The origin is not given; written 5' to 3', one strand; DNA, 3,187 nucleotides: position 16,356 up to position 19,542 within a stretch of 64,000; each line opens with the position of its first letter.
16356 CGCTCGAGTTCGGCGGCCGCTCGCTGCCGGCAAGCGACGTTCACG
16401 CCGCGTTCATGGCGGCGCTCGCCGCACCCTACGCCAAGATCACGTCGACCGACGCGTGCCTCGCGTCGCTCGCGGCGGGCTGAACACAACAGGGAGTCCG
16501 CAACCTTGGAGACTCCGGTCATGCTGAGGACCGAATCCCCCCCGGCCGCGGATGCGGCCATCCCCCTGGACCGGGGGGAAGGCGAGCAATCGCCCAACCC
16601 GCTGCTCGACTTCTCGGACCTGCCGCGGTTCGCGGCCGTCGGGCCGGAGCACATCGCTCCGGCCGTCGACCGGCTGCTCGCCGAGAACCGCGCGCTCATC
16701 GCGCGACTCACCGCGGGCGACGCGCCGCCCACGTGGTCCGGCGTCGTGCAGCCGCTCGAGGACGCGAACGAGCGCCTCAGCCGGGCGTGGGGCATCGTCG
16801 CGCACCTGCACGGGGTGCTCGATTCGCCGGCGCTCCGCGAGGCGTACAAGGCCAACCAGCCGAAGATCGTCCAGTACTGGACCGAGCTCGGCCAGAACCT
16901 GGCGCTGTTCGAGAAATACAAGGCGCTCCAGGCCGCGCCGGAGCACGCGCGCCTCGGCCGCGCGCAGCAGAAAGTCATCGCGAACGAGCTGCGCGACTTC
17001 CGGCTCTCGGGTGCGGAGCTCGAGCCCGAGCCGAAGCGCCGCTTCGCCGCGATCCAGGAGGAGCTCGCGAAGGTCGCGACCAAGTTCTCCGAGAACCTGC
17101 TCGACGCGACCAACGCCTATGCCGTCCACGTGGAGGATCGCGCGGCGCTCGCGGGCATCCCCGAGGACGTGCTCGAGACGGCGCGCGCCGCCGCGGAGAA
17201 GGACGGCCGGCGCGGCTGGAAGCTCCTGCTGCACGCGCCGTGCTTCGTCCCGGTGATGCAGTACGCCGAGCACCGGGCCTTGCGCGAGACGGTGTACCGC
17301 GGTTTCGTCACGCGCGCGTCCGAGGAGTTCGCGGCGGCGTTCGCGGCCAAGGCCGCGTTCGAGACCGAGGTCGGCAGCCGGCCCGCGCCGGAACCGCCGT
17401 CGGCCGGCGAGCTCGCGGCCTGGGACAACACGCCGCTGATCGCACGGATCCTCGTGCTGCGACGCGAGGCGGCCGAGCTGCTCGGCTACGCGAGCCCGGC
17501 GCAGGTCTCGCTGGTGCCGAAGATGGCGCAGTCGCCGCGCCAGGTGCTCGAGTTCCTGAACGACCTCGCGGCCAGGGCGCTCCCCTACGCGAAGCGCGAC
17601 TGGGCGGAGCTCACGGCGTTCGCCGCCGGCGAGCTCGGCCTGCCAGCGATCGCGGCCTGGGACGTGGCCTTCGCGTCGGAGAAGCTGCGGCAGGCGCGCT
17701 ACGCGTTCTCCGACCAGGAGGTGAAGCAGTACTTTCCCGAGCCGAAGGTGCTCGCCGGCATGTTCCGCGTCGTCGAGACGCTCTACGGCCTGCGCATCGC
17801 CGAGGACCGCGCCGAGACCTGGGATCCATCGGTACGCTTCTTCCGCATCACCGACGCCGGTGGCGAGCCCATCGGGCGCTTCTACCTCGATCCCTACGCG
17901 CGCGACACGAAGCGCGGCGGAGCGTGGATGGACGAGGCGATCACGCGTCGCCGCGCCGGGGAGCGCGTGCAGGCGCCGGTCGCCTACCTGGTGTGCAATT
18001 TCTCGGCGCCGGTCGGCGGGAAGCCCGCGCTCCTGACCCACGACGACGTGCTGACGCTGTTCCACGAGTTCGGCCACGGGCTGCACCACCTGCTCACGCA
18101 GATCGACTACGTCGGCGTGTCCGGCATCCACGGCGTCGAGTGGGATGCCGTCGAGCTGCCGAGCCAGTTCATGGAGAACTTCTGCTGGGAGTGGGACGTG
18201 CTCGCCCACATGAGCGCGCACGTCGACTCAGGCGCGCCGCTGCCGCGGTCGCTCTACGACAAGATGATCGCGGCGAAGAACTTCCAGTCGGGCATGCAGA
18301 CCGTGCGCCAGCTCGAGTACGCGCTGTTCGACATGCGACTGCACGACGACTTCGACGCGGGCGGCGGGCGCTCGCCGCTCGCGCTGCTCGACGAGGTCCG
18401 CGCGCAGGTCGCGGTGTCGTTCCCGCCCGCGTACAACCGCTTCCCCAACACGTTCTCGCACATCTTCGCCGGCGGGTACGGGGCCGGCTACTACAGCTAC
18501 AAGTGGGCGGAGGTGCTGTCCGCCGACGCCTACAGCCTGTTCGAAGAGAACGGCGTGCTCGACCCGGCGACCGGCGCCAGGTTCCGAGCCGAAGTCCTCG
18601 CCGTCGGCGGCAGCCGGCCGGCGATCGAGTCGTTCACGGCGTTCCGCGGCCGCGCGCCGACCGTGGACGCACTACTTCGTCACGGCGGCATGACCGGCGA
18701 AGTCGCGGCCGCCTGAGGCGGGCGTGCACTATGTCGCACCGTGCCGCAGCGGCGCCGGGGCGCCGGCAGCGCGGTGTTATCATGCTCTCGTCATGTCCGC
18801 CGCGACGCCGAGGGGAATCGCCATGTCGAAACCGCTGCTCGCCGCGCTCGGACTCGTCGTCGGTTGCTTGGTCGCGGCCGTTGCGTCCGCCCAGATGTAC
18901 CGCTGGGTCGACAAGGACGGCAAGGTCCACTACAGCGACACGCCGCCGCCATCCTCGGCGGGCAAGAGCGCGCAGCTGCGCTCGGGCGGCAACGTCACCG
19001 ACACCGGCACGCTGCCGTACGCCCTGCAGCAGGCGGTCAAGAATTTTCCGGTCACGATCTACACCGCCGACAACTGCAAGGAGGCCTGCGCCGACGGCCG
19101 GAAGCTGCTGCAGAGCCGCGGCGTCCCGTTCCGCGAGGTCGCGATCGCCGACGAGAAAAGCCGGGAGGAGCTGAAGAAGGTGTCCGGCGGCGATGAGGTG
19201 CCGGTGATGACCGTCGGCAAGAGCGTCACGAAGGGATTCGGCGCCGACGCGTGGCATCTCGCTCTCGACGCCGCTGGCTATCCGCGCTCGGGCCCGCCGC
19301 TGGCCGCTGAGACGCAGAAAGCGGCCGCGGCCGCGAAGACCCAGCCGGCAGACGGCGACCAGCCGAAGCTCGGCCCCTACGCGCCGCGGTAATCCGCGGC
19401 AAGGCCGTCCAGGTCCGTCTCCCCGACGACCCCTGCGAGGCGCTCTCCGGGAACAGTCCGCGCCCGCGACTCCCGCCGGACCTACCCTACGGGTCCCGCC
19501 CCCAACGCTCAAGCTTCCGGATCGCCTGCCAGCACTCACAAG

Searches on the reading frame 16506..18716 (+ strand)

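Call 90: search_protein_families(library=pfam, proteins=[window:16506-18716:+], max_evalue=0.01)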
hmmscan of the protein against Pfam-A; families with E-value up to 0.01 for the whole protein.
window:16506-18716:+ (736 aa): 2 families
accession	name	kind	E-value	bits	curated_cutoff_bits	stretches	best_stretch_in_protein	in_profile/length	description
PF01432.26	Peptidase_M3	-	3.7e-134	448.9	27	1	305-726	28-454/457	Peptidase family M3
PF19310.4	TOP_N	-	2.7e-32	111.6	27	1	57-175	4-121/123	Neurolysin/Thimet oligopeptidase, N-terminal domain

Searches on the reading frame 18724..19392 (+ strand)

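Call 90: search_protein_families(library=pfam, proteins=[window:18724-19392:+], max_evalue=0.01)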
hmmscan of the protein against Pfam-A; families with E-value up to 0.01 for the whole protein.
window:18724-19392:+ (222 aa): 2 families
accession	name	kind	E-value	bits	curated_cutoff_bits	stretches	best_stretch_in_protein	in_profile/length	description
PF13511.11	DUF4124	-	2.4e-13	50.5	22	1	48-82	4-39/56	Domain of unknown function (DUF4124)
PF00462.30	Glutaredoxin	-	3.1e-07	30.9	22.9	1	110-165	1-56/60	Glutaredoxin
